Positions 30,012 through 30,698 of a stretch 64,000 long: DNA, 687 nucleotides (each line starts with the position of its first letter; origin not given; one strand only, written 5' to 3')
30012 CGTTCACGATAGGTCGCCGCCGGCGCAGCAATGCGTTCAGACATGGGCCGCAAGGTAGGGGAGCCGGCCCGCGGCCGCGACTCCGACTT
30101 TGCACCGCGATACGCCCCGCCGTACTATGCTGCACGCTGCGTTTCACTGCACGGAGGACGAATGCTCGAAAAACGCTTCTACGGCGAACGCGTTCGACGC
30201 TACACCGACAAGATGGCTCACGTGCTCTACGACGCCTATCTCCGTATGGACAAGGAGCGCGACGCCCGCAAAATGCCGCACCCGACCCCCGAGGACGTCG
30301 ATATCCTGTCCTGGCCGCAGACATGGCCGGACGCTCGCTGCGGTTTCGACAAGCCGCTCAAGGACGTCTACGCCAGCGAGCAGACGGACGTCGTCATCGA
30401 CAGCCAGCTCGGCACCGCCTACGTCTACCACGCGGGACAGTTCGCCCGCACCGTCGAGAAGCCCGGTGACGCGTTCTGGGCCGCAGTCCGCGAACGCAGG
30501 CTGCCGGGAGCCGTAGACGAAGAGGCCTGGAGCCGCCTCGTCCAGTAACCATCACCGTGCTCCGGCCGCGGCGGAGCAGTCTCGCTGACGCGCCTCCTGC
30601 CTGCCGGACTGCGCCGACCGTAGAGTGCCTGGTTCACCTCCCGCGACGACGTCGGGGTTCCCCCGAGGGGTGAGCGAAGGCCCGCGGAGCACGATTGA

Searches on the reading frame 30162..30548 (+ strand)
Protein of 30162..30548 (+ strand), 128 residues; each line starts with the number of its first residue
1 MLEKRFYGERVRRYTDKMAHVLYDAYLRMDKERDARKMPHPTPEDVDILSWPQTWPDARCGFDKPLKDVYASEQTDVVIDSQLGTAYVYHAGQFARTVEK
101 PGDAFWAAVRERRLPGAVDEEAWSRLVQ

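Call 15: find_encoding_contigs(protein=window:30162-30548:+, flank=10000, max_places=10)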
Protein window:30162-30548:+ (128 aa): 1 contig read that carries it; 1 place shown.
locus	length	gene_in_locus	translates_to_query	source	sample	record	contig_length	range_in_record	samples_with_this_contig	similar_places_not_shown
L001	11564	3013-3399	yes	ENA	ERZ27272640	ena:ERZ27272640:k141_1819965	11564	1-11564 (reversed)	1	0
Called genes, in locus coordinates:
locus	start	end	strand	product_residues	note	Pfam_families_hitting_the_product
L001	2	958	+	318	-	?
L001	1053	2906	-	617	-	PF00488:MutS_V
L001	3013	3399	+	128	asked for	-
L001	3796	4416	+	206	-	PF00440:TetR_N, PF17938:TetR_C_29 (weak)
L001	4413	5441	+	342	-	PF25917:BSH_RND (faint), PF25919:BSH_CusB (faint), PF25973:BSH_CzcB (weak), PF25881:HH_YBHG, PF25954:Beta-barrel_RND_2 (weak), PF25990:Beta-barrel_YknX (weak), PF26002:Beta-barrel_AprE (weak)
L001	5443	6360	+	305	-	PF00005:ABC_tran, PF13304:AAA_21 (faint), PF13732:DrrA1-3_C (weak)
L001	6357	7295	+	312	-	PF00005:ABC_tran, PF13304:AAA_21 (weak), PF13732:DrrA1-3_C (weak)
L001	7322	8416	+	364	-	PF12679:ABC2_membrane_2, PF12698:ABC2_membrane_3, PF01061:ABC2_membrane, PF12730:ABC2_membrane_4 (weak)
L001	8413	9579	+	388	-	PF12679:ABC2_membrane_2, PF12698:ABC2_membrane_3, PF01061:ABC2_membrane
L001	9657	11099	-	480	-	PF01435:Peptidase_M48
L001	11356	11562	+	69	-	?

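Call 20: find_homologous_proteins(query=window:30162-30548:+, max_evalue=0.001)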
Query window:30162-30548:+ (128 aa): 66 proteins with E <= 0.001 among 72 candidates.
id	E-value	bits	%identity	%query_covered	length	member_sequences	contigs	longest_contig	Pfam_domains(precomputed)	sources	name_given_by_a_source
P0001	2.2e-73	262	87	98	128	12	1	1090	-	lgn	-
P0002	4.4e-73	262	89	98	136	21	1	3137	-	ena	-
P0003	5.1e-73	261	88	98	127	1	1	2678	-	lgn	-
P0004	1.6e-72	260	88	98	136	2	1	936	-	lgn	-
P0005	6.4e-72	258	87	98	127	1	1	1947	-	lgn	-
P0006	1.1e-71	257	86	98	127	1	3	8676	-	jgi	jgi:hypothetical protein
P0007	5.1e-69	248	83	98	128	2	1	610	-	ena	-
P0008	2.6e-68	246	83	98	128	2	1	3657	-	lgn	-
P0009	3.5e-68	246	82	98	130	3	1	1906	-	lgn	-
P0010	3.1e-67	243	80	98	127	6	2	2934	-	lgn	-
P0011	4.9e-67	242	80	98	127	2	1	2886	-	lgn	-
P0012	1.3e-66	241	81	98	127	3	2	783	-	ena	-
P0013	2.0e-66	240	79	98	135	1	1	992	-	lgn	-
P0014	2.4e-66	240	81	98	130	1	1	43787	-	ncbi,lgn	ncbi:MAG TPA: hypothetical protein VFZ69_00100 [Longimicrobiales bacterium]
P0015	2.0e-65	237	80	98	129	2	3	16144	-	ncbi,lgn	ncbi:MAG TPA: hypothetical protein VFZ24_17450 [Longimicrobiales bacterium]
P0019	1.4e-64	234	79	98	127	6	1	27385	-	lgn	-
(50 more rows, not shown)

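Call 21: find_encoding_contigs(protein=P0006, flank=10000, max_places=4)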
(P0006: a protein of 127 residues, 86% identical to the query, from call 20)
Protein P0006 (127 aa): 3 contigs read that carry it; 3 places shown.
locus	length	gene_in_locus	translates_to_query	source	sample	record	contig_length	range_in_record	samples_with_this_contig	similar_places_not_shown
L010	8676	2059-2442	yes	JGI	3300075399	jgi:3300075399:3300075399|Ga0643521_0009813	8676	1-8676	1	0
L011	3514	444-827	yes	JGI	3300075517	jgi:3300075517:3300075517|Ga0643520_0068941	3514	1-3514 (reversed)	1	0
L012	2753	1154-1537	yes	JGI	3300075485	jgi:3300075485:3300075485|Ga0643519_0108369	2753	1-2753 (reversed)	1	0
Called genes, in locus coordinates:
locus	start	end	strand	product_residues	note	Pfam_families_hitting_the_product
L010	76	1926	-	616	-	PF00488:MutS_V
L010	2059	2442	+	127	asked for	-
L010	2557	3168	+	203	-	PF00440:TetR_N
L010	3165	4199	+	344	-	PF25917:BSH_RND (faint), PF25919:BSH_CusB (faint), PF25881:HH_YBHG, PF25954:Beta-barrel_RND_2 (weak), PF25990:Beta-barrel_YknX (weak), PF26002:Beta-barrel_AprE (faint)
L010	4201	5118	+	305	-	PF00005:ABC_tran, PF13304:AAA_21 (faint)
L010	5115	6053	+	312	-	PF00005:ABC_tran, PF13304:AAA_21 (weak), PF13732:DrrA1-3_C (weak)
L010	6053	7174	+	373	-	PF12679:ABC2_membrane_2, PF12698:ABC2_membrane_3, PF01061:ABC2_membrane, PF12730:ABC2_membrane_4 (weak)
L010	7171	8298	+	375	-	PF12679:ABC2_membrane_2, PF12698:ABC2_membrane_3, PF01061:ABC2_membrane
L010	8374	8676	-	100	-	?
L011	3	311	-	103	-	?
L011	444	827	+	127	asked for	-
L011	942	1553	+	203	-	PF00440:TetR_N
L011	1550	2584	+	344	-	PF25919:BSH_CusB (faint), PF25881:HH_YBHG, PF25954:Beta-barrel_RND_2 (weak), PF25990:Beta-barrel_YknX (weak), PF26002:Beta-barrel_AprE (faint)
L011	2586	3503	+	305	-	PF00005:ABC_tran, PF13304:AAA_21 (faint)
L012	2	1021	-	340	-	?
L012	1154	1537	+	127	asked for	-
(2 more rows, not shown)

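Call 22: find_encoding_contigs(protein=P0014, flank=10000, max_places=3)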
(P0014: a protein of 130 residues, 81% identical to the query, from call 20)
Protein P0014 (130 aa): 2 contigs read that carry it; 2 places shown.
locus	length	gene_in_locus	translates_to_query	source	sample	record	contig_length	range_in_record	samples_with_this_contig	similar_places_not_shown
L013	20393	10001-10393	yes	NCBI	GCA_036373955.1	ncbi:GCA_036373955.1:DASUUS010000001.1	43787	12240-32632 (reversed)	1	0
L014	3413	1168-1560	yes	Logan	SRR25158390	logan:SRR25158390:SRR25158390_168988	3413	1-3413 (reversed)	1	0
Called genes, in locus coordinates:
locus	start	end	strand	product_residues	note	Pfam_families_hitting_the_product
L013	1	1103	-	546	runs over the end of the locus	PF02878:PGM_PMM_I, PF02879:PGM_PMM_II, PF02880:PGM_PMM_III, PF00408:PGM_PMM_IV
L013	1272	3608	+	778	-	PF08309:LVIVD (faint), PF14312:FG-GAP_2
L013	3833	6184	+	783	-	PF14312:FG-GAP_2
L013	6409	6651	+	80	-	PF01176:eIF-1a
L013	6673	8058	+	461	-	PF00270:DEAD, PF04851:ResIII (weak), PF00271:Helicase_C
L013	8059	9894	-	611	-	PF00488:MutS_V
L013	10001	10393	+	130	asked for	-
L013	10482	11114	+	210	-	PF00440:TetR_N, PF17938:TetR_C_29 (weak)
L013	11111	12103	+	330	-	PF25917:BSH_RND (faint), PF25881:HH_YBHG, PF25990:Beta-barrel_YknX (weak)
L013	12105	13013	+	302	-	PF00005:ABC_tran, PF13304:AAA_21 (faint)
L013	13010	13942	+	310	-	PF00005:ABC_tran, PF13304:AAA_21 (weak), PF13732:DrrA1-3_C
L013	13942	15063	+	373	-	PF12679:ABC2_membrane_2, PF12698:ABC2_membrane_3, PF01061:ABC2_membrane, PF12730:ABC2_membrane_4 (weak)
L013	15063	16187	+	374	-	PF12679:ABC2_membrane_2, PF12698:ABC2_membrane_3, PF12051:DUF3533 (weak), PF01061:ABC2_membrane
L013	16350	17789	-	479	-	PF01435:Peptidase_M48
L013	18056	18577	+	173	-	-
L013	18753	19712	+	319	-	PF01545:Cation_efflux, PF16916:ZT_dimer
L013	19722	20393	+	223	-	PF13398:Peptidase_M50B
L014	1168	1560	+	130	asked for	-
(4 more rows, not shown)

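Call 23: find_encoding_contigs(protein=P0015, flank=10000, max_places=3)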
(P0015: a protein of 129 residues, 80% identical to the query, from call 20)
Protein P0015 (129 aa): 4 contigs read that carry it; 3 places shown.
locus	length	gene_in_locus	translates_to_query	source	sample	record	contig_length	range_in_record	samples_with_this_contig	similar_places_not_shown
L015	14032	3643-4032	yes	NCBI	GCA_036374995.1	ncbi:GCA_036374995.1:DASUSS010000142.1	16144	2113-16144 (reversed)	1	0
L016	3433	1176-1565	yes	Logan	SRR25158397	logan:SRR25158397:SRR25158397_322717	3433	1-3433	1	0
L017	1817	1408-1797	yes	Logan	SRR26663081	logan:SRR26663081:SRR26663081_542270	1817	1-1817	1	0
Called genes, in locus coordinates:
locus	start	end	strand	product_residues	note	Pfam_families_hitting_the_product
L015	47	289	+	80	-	PF01176:eIF-1a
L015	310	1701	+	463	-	PF00270:DEAD, PF04851:ResIII (weak), PF00271:Helicase_C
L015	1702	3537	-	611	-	PF00488:MutS_V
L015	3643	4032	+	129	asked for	-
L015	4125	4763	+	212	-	PF00440:TetR_N, PF17938:TetR_C_29 (weak)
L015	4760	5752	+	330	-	PF25917:BSH_RND (faint), PF25881:HH_YBHG, PF25954:Beta-barrel_RND_2 (faint), PF25990:Beta-barrel_YknX (weak)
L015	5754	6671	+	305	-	PF00005:ABC_tran, PF13304:AAA_21 (faint)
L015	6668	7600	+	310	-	PF00005:ABC_tran, PF13304:AAA_21 (weak), PF13732:DrrA1-3_C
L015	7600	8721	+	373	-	PF12679:ABC2_membrane_2, PF12698:ABC2_membrane_3, PF01061:ABC2_membrane, PF12730:ABC2_membrane_4 (weak)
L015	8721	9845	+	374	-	PF12679:ABC2_membrane_2, PF12698:ABC2_membrane_3, PF01061:ABC2_membrane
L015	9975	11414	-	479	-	PF01435:Peptidase_M48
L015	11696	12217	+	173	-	-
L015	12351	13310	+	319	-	PF01545:Cation_efflux, PF16916:ZT_dimer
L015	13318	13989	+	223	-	PF13398:Peptidase_M50B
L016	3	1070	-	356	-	?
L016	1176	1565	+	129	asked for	-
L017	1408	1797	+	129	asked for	-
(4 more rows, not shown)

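Call 24: find_encoding_contigs(protein=P0019, flank=10000, max_places=3)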
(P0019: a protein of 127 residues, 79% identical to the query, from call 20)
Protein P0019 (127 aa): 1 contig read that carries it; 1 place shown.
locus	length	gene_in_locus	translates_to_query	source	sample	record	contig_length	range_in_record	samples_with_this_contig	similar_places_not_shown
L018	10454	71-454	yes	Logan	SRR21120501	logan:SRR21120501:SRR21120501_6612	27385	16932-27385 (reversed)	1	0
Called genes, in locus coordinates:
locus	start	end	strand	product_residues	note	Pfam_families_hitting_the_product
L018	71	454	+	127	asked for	-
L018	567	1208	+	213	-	PF00440:TetR_N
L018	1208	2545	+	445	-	PF02321:OEP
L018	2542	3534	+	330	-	PF25973:BSH_CzcB (weak), PF25881:HH_YBHG, PF25954:Beta-barrel_RND_2 (weak), PF25990:Beta-barrel_YknX (weak)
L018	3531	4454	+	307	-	PF00005:ABC_tran, PF13304:AAA_21 (faint)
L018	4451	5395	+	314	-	PF00005:ABC_tran, PF13304:AAA_21, PF13732:DrrA1-3_C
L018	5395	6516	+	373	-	PF12679:ABC2_membrane_2, PF12698:ABC2_membrane_3, PF01061:ABC2_membrane, PF12730:ABC2_membrane_4 (weak)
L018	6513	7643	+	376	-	PF12679:ABC2_membrane_2, PF12698:ABC2_membrane_3, PF01061:ABC2_membrane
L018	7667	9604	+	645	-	PF07715:Plug, PF00593:TonB_dep_Rec_b-barrel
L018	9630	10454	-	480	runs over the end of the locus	PF01435:Peptidase_M48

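Call 25: find_encoding_contigs(protein=P0002, flank=10000, max_places=4)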
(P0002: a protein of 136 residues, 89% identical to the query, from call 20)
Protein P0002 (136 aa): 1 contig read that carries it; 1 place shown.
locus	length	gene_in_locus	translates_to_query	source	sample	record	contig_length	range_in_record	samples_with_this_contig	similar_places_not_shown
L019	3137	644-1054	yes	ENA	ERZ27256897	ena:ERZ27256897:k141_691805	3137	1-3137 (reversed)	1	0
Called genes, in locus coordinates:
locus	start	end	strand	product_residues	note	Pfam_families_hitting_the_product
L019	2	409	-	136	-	?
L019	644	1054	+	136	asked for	-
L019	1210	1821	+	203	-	PF00440:TetR_N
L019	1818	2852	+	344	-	PF25917:BSH_RND (weak), PF25919:BSH_CusB (weak), PF25881:HH_YBHG, PF25990:Beta-barrel_YknX (weak), PF26002:Beta-barrel_AprE (weak)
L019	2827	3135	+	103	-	?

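Call 26: find_encoding_contigs(protein=P0003, flank=10000, max_places=4)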
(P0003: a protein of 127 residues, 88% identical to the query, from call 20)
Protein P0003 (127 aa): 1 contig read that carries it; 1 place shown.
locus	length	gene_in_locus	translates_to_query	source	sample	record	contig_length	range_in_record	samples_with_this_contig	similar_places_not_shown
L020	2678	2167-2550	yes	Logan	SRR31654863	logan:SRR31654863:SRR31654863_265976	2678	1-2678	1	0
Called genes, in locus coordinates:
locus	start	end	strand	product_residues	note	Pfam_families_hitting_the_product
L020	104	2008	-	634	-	PF00488:MutS_V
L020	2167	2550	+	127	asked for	-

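Call 41: list_cluster_members(proteins=[window:30162-30548:+, window:30947-31567:+])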
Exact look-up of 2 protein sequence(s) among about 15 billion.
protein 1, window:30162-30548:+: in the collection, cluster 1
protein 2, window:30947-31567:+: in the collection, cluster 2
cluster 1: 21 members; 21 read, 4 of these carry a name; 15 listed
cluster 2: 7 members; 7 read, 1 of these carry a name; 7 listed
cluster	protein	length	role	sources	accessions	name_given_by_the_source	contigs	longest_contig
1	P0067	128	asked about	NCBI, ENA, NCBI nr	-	-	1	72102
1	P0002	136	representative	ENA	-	-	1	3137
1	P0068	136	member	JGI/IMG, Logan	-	hypothetical protein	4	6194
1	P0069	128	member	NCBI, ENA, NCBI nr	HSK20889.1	MAG TPA: hypothetical protein VK912_17170 [Longimicrobiales bacterium] | hypothetical protein [Longimicrobiales bacterium]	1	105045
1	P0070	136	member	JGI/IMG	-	hypothetical protein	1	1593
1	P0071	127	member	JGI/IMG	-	hypothetical protein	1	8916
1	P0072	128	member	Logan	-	-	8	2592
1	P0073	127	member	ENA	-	-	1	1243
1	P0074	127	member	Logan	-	-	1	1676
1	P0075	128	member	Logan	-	-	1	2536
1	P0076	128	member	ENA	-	-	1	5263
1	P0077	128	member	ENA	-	-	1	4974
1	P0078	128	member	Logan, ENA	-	-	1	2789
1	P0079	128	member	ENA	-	-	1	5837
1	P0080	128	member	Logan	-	-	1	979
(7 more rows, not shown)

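Call 43: find_encoding_contigs(protein=P0069, flank=10000, max_places=3)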
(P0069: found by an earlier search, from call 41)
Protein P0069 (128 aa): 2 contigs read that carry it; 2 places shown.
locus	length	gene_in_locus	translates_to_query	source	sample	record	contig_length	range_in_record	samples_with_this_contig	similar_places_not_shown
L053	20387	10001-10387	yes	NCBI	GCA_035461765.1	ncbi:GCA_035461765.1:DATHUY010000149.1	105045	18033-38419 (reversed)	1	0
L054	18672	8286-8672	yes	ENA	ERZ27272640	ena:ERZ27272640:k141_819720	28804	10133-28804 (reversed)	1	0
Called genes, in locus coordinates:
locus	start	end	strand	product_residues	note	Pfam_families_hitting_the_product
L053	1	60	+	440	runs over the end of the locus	PF00072:Response_reg, PF00158:Sigma54_activat, PF01078:Mg_chelatase (faint), PF14532:Sigma54_activ_2, PF00004:AAA (faint), PF07728:AAA_5, PF25601:AAA_lid_14, PF02954:HTH_8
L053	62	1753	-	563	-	PF07969:Amidohydro_3, PF01979:Amidohydro_1 (faint)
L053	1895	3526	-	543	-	PF02878:PGM_PMM_I, PF02879:PGM_PMM_II, PF02880:PGM_PMM_III, PF00408:PGM_PMM_IV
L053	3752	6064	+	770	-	PF14312:FG-GAP_2 (weak)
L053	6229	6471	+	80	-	PF01176:eIF-1a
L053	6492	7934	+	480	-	PF00270:DEAD, PF04851:ResIII (weak), PF00271:Helicase_C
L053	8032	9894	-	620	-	PF00488:MutS_V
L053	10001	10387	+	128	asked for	-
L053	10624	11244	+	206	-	PF00440:TetR_N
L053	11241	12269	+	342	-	PF25919:BSH_CusB (faint), PF26002:Beta-barrel_AprE (faint), PF25881:HH_YBHG, PF25954:Beta-barrel_RND_2 (faint), PF25990:Beta-barrel_YknX (weak)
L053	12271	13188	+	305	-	PF00005:ABC_tran, PF13732:DrrA1-3_C (weak)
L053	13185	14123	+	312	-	PF00005:ABC_tran, PF13304:AAA_21 (weak), PF13732:DrrA1-3_C (weak)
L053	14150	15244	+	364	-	PF12679:ABC2_membrane_2, PF12698:ABC2_membrane_3, PF01061:ABC2_membrane, PF12730:ABC2_membrane_4 (weak)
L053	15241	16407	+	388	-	PF12679:ABC2_membrane_2, PF12698:ABC2_membrane_3, PF01061:ABC2_membrane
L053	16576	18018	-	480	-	PF01435:Peptidase_M48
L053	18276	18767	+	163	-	-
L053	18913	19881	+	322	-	PF01545:Cation_efflux, PF16916:ZT_dimer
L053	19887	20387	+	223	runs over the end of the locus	PF13398:Peptidase_M50B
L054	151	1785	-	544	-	PF02878:PGM_PMM_I, PF02879:PGM_PMM_II, PF02880:PGM_PMM_III, PF00408:PGM_PMM_IV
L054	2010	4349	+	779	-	PF14312:FG-GAP_2 (weak)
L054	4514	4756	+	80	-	PF01176:eIF-1a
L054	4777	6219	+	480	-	PF00270:DEAD, PF04851:ResIII (weak), PF00271:Helicase_C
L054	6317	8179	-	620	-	PF00488:MutS_V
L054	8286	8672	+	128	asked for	-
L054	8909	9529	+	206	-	PF00440:TetR_N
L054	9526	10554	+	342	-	PF25919:BSH_CusB (faint), PF26002:Beta-barrel_AprE (faint), PF25881:HH_YBHG, PF25954:Beta-barrel_RND_2 (faint), PF25990:Beta-barrel_YknX (weak)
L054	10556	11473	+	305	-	PF00005:ABC_tran, PF13732:DrrA1-3_C (weak)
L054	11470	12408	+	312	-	PF00005:ABC_tran, PF13304:AAA_21 (weak), PF13732:DrrA1-3_C (weak)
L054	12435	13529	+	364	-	PF12679:ABC2_membrane_2, PF12698:ABC2_membrane_3, PF01061:ABC2_membrane, PF12730:ABC2_membrane_4 (weak)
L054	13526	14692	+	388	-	PF12679:ABC2_membrane_2, PF12698:ABC2_membrane_3, PF01061:ABC2_membrane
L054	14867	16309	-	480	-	PF01435:Peptidase_M48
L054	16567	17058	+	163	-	-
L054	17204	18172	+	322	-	PF01545:Cation_efflux, PF16916:ZT_dimer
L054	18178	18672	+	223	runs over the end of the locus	PF13398:Peptidase_M50B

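Call 44: find_encoding_contigs(protein=P0072, flank=10000, max_places=8)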
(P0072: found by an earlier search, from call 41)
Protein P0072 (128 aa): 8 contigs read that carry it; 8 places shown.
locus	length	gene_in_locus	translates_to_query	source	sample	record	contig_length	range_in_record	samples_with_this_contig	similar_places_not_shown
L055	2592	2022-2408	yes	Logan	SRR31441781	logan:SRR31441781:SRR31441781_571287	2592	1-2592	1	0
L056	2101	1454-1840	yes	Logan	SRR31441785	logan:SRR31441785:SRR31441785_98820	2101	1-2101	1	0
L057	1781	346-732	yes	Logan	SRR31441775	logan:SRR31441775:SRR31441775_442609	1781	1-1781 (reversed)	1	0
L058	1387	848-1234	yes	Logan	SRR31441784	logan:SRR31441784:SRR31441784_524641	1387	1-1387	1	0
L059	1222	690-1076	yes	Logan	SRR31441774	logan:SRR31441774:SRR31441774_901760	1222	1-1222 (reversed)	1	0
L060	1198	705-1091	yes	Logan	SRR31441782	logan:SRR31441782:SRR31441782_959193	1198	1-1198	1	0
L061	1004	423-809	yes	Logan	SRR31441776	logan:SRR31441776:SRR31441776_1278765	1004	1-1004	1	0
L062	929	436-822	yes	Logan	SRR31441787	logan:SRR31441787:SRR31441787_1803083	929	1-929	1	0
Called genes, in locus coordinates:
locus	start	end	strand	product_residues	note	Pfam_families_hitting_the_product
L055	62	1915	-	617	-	PF00488:MutS_V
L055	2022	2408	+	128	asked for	-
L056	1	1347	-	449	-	?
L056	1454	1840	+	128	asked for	-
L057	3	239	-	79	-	?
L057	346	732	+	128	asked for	-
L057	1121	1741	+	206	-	PF00440:TetR_N, PF17938:TetR_C_29 (weak)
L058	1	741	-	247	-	?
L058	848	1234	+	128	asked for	-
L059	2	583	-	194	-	?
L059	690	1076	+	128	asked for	-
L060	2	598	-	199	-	?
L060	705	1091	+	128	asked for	-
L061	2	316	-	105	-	?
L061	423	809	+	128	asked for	-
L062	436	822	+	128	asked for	-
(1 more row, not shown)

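Call 46: find_encoding_contigs(protein=P0079, flank=10000, max_places=4)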
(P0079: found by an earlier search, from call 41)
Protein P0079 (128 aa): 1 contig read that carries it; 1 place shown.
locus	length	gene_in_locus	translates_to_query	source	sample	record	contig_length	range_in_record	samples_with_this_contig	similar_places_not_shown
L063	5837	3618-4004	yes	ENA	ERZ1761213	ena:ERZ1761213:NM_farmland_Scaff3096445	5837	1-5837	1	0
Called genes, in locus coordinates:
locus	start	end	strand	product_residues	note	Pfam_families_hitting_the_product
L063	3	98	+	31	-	?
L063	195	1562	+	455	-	PF00270:DEAD, PF04851:ResIII (weak), PF00271:Helicase_C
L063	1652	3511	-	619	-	PF00488:MutS_V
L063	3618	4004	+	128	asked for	-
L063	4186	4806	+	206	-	PF00440:TetR_N, PF17938:TetR_C_29 (weak)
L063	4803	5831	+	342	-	PF25917:BSH_RND (weak), PF25919:BSH_CusB (faint), PF25973:BSH_CzcB (weak), PF25881:HH_YBHG, PF25954:Beta-barrel_RND_2 (weak), PF25990:Beta-barrel_YknX (weak), PF26002:Beta-barrel_AprE (weak)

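Call 47: find_encoding_contigs(protein=P0076, flank=10000, max_places=4)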
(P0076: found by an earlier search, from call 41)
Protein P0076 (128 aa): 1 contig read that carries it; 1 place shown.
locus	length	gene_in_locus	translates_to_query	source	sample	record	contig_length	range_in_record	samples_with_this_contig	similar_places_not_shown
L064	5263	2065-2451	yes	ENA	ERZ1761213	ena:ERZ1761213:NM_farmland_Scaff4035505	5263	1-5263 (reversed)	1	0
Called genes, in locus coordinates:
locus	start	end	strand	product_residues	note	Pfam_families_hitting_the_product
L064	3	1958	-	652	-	?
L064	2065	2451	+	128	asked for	-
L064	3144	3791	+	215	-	PF00440:TetR_N, PF17938:TetR_C_29 (weak)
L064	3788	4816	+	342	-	PF25919:BSH_CusB (faint), PF25881:HH_YBHG, PF25954:Beta-barrel_RND_2 (faint), PF25990:Beta-barrel_YknX (weak), PF26002:Beta-barrel_AprE (faint)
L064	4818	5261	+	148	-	?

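Call 55: search_solved_structures(query=window:30162-30548:+, max_evalue=1)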
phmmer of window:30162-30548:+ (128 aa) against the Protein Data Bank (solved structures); distinct sequences matched with E-value up to 1: 0.

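Call 56: search_protein_families(library=ncbifam, proteins=[window:30162-30548:+], max_evalue=0.1)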
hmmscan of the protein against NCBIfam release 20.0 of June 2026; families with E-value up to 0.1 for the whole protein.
window:30162-30548:+ (128 aa): 0 families

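Call 57: search_protein_families(library=padloc, proteins=[window:30162-30548:+], max_evalue=0.01)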
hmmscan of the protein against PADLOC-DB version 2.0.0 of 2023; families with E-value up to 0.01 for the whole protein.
window:30162-30548:+ (128 aa): 0 families

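Call 77: predict_structure(alignment_id=A6)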
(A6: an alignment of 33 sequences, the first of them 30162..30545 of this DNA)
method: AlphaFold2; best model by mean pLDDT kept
length: 128 residues; sequences in the alignment: 33
mean_pLDDT: 92.3   pTM: 0.85
mean pLDDT of the five models: 92.3, 91.8, 90.4, 90.0, 87.6
residues with pLDDT >= 90: 95; 70-90: 29; 50-70: 4; < 50: 0
segments of 3 or more residues with pLDDT < 50: none
pLDDT, mean of each block of 10 residues (from residue 1): 76 88 98 97 97 90 87 91 97 95 97 95 93
secondary structure, 60 per line:
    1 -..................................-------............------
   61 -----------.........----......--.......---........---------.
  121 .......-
elements in order: H2-35 E46-54 E72-80 E85-90 E93-99 H103-110 H120-127

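Call 79: fold_search(model_id=the predicted structure, library=pdb)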
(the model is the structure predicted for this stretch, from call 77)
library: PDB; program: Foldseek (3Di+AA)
matches with E <= 10: 752; with E <= 0.001: 0
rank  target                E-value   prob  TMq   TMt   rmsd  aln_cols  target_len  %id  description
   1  7ytu_A                3.0e-01  0.25  0.23  0.39   5.4        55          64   16  Crystal structure of vaccinia virus G3/L5 sub-complex (SeMet-labeled, P31 space group) (released 2023-02-08)
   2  2wpx_A                3.5e-01  0.06  0.17  0.09  15.6       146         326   10  Tandem GNAT protein from the clavulanic acid biosynthesis pathway (with AcCoA) (released 2009-12-29)
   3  9r70                  3.7e-01  0.35  0.20  0.14   3.4        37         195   16  Pyrin B30.2 domain, FMF mutation M680L (released 2025-06-18)
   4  2wl1                  4.2e-01  0.33  0.20  0.14   3.3        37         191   16  Pyrin PrySpry domain (released 2009-10-20)
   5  9r74                  4.5e-01  0.33  0.20  0.14   3.3        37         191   16  Pyrin B30.2 domain, FMF mutation I641F (released 2025-06-18)
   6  9r6y                  4.8e-01  0.30  0.20  0.14   3.4        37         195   16  Pyrin B30.2 domain, FMF mutation R653H (released 2025-06-18)
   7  7ytt_A                5.1e-01  0.15  0.20  0.32   6.8        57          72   16  Crystal structure of vaccinia virus G3/L5 sub-complex (SeMet-labeled, P21 space group) (released 2023-02-08)
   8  9r73                  5.8e-01  0.28  0.20  0.14   3.1        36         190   17  Pyrin B30.2 domain, FMF mutation delta-Ile692 (released 2025-06-18)
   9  7b9v_w                5.8e-01  0.06  0.17  0.07  25.8       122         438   17  Yeast C complex spliceosome at 2.8 Angstrom resolution with Prp18/Slu7 bound (released 2021-03-10)
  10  9gte                  6.1e-01  0.25  0.21  0.15   3.4        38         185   16  Crystal structure of TRIM21 PRY-SPRY domain bound to Suramin (released 2024-10-30)
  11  8ofh_C                6.1e-01  0.20  0.23  0.20   4.7        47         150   23  Streptococcus pneumoniae CdaA (released 2023-06-21)
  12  7hmz                  6.5e-01  0.25  0.21  0.15   3.3        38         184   16  PanDDA analysis group deposition -- Crystal Structure of TRIM21 in complex with Z85893853 (released 2024-11-27)
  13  8vyb_B                7.0e-01  0.33  0.27  0.08   4.6        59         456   15  Cryo-EM structure of human core Rab3GAP1/2 complex (released 2025-01-15)
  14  2vok_A                7.0e-01  0.25  0.21  0.15   3.3        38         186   16  Murine TRIM21 (released 2008-04-15)
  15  5hm7_B                7.0e-01  0.23  0.21  0.14   3.4        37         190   22  The Intracellular domain of Butyrophilin 3A1 protein (released 2017-07-26)
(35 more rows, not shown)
